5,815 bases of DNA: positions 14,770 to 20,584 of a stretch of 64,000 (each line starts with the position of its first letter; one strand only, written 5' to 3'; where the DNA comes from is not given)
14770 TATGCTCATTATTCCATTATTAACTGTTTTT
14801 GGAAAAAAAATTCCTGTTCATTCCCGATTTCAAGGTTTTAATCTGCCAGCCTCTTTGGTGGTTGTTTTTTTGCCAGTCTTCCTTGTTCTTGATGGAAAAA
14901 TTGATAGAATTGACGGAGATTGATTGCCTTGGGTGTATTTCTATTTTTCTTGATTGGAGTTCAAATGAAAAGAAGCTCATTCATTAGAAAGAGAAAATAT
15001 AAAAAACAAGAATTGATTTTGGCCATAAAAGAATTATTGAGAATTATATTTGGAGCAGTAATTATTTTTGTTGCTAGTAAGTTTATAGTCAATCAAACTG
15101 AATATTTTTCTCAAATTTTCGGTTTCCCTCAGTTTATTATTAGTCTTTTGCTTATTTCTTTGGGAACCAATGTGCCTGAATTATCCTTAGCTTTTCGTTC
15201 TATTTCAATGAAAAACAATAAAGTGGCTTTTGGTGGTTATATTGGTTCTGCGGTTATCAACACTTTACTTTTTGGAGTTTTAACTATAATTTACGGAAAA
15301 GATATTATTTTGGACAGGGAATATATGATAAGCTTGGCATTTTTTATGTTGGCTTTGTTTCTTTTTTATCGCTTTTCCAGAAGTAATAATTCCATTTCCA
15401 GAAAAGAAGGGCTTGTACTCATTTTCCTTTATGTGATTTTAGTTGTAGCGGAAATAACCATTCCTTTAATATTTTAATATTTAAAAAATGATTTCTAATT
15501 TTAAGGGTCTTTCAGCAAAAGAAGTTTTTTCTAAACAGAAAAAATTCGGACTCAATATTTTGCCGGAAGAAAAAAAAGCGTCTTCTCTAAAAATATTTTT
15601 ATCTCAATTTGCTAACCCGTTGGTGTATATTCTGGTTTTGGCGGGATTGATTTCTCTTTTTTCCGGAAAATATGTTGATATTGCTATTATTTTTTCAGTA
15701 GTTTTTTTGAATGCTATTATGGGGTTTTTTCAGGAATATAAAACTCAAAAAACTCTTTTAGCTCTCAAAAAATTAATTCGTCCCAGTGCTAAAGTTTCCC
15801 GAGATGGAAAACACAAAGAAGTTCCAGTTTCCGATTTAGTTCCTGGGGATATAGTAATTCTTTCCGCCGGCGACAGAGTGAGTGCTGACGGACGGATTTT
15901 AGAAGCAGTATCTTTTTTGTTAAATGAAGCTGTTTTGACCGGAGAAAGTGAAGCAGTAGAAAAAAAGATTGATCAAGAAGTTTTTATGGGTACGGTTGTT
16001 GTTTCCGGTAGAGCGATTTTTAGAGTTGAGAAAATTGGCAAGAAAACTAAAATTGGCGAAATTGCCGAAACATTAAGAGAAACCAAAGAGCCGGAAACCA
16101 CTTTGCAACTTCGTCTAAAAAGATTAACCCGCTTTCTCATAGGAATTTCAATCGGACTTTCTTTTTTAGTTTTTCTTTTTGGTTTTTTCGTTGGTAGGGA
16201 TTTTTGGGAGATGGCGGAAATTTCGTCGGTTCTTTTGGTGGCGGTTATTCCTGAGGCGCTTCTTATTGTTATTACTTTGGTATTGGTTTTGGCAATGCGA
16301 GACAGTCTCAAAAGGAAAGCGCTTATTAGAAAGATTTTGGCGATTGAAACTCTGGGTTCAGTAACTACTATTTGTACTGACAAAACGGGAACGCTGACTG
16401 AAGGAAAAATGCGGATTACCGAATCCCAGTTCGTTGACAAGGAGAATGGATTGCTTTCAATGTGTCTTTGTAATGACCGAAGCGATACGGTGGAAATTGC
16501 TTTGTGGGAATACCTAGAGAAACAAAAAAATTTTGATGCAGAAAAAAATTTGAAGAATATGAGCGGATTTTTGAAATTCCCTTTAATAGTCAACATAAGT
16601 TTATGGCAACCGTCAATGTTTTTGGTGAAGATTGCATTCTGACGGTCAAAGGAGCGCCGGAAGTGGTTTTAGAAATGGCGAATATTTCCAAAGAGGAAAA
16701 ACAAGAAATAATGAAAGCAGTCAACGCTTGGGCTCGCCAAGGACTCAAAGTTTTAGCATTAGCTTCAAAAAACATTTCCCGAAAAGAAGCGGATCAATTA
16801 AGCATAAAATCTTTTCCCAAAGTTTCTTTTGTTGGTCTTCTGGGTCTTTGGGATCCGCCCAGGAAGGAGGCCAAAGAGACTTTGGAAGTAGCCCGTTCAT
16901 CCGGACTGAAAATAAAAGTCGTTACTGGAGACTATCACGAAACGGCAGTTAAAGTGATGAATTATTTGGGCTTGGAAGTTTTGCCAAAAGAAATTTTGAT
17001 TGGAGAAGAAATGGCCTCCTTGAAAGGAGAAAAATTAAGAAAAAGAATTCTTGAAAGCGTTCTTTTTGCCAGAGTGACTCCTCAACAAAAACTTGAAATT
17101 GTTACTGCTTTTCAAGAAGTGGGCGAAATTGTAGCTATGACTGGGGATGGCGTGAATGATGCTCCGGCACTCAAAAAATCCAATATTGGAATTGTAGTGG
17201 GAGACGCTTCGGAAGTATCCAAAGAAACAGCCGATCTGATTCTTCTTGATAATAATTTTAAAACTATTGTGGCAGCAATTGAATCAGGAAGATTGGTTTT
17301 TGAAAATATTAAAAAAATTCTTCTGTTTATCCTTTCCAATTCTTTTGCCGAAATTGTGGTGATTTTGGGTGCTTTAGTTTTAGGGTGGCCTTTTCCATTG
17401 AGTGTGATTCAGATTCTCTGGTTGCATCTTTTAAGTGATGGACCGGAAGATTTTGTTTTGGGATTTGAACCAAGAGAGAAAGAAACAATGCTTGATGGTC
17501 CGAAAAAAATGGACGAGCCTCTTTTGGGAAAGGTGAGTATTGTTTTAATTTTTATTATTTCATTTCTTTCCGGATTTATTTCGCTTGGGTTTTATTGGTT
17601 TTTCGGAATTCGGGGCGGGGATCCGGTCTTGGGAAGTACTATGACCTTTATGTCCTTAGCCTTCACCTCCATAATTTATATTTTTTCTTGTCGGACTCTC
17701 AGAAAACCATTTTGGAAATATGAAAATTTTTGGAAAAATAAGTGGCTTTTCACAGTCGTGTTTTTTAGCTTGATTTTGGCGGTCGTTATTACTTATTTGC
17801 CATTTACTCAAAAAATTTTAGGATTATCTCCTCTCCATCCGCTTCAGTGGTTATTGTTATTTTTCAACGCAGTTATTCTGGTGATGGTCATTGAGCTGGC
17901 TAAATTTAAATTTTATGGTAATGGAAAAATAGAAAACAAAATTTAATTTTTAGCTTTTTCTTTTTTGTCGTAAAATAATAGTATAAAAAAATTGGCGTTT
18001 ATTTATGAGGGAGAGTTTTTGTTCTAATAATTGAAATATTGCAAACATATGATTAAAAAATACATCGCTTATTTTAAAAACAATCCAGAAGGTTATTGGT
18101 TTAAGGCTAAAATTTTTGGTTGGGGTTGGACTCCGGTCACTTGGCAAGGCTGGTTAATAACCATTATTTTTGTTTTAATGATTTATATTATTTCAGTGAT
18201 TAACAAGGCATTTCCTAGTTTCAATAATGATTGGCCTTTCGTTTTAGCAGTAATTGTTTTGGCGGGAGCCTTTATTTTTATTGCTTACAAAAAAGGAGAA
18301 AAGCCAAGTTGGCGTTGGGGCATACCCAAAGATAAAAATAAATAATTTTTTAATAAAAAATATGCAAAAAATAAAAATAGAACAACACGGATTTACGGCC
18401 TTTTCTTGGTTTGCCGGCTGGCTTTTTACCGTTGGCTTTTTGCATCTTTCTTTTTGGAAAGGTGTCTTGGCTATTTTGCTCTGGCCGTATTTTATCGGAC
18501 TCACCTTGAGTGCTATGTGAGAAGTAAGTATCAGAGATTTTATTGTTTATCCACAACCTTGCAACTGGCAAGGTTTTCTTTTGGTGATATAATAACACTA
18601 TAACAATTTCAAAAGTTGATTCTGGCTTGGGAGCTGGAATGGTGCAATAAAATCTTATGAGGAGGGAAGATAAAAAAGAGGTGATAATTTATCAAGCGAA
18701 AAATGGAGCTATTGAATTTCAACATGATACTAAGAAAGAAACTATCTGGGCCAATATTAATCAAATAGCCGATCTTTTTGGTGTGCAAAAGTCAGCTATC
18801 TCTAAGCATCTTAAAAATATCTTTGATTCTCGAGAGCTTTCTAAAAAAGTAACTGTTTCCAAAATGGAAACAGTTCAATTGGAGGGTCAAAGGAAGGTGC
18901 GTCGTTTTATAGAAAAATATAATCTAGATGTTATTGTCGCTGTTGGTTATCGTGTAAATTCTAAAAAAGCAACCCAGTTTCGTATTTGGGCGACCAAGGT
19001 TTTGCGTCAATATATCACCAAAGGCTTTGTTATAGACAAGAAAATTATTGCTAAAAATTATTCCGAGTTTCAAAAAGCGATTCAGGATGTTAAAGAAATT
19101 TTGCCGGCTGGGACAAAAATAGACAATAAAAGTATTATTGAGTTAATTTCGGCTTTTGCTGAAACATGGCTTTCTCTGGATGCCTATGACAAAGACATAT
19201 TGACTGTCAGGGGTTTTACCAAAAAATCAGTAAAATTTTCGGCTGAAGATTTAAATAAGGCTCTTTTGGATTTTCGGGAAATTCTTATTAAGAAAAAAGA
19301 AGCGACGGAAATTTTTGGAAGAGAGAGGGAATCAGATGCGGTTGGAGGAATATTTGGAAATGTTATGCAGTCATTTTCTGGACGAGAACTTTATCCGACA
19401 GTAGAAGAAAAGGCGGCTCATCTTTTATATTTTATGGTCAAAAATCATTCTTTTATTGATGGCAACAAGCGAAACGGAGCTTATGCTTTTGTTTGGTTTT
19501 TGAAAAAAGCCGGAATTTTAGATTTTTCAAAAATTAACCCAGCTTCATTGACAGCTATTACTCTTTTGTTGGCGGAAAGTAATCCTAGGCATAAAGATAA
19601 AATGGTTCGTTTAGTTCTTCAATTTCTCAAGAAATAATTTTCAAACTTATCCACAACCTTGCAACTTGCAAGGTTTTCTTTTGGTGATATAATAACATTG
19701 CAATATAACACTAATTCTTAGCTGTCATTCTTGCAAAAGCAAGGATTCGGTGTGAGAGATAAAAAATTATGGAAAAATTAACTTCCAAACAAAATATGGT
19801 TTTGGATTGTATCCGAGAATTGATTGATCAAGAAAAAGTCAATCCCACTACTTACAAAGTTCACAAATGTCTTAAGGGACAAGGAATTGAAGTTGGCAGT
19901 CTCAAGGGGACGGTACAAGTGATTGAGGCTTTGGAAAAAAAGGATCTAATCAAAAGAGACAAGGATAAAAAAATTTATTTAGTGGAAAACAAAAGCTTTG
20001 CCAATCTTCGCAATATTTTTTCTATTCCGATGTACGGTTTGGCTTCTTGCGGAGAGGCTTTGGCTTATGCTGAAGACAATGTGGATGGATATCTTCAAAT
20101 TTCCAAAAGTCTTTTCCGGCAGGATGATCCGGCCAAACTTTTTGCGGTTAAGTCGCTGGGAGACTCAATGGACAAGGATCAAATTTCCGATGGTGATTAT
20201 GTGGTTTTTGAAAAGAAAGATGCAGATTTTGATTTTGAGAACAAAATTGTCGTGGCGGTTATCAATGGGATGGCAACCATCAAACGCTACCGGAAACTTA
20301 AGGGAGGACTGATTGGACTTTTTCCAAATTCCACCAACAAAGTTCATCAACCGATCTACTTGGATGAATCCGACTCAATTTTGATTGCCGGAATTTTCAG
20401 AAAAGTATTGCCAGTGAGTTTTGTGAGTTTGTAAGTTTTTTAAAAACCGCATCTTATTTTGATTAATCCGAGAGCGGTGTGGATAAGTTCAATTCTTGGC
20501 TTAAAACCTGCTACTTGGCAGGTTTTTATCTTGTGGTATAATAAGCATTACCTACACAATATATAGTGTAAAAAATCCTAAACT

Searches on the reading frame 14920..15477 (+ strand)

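Call 67: search_protein_families(library=pfam, proteins=[window:14920-15477:+], max_evalue=0.0001)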
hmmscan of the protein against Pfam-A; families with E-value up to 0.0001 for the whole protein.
window:14920-15477:+ (185 aa): 1 family
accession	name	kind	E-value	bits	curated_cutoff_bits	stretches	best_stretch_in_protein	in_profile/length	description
PF01699.29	Na_Ca_ex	-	4.3e-22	79.1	24.9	1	40-177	4-148/151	Sodium/calcium exchanger protein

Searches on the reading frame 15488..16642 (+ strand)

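Call 44: search_protein_families(library=pfam, proteins=[window:15488-16642:+], max_evalue=0.00001)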
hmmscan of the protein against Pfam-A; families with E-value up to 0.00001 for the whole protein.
window:15488-16642:+ (384 aa): 2 families
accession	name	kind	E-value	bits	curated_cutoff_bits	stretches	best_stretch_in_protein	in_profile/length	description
PF00122.25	E1-E2_ATPase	-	4.1e-52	176.8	28.1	1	96-275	2-180/181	E1-E2 ATPase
PF00690.31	Cation_ATPase_N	-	8.6e-15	54.6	20.4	1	5-56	18-69/69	Cation transporter/ATPase, N-terminus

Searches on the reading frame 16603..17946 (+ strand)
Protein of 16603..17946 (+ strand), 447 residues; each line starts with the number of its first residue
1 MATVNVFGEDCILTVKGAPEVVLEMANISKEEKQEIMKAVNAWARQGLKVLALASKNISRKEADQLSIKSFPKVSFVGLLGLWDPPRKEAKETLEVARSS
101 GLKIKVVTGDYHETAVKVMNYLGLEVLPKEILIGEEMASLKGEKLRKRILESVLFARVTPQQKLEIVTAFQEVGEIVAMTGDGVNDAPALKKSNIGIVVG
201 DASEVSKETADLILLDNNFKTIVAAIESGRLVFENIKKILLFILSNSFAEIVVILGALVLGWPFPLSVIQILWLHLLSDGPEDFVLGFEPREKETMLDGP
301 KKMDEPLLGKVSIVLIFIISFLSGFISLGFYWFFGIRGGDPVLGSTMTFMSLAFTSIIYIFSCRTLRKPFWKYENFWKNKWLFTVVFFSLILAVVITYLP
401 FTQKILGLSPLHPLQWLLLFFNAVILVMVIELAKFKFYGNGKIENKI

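Call 44: search_protein_families(library=pfam, proteins=[window:16603-17946:+], max_evalue=0.00001)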
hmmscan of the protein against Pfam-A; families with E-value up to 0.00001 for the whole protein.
window:16603-17946:+ (447 aa): 3 families
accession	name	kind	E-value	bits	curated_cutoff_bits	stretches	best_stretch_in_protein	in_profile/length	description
PF00689.26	Cation_ATPase_C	-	5.6e-42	143.9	27.3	1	263-435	1-174/175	Cation transporting ATPase, C-terminus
PF00702.32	Hydrolase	-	6.5e-15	56.5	26.4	1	71-192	85-189/191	haloacid dehalogenase-like hydrolase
PF08282.18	Hydrolase_3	-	1.1e-06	29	20.9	0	177-226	206-255/255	haloacid dehalogenase-like hydrolase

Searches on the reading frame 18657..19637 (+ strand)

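Call 44: search_protein_families(library=pfam, proteins=[window:18657-19637:+], max_evalue=0.00001)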
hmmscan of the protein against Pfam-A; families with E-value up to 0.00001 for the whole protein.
window:18657-19637:+ (326 aa): 2 families
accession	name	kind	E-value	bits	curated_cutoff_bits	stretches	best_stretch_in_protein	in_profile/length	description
PF13310.11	Virulence_RhuM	-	8.9e-26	91.1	33.7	1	66-148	2-87/252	Virulence protein RhuM family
PF02661.23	Fic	-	1.2e-10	42.6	24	1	203-282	7-93/93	Fic/DOC family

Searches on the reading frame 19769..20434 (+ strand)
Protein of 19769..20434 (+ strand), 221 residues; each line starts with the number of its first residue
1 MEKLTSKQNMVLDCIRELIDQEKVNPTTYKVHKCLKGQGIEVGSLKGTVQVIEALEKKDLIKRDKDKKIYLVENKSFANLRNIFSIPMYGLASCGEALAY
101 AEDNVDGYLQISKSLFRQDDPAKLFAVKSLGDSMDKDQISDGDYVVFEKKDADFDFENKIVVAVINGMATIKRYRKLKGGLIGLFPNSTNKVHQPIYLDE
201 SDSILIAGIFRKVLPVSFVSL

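Call 45: search_protein_families(library=pfam, proteins=[window:19769-20434:+], max_evalue=0.00001)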
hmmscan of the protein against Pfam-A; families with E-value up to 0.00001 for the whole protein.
window:19769-20434:+ (221 aa): 1 family
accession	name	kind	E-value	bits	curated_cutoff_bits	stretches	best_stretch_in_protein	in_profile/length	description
PF00717.28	Peptidase_S24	-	1.1e-17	64.2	23.3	1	87-209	1-114/116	Peptidase S24-like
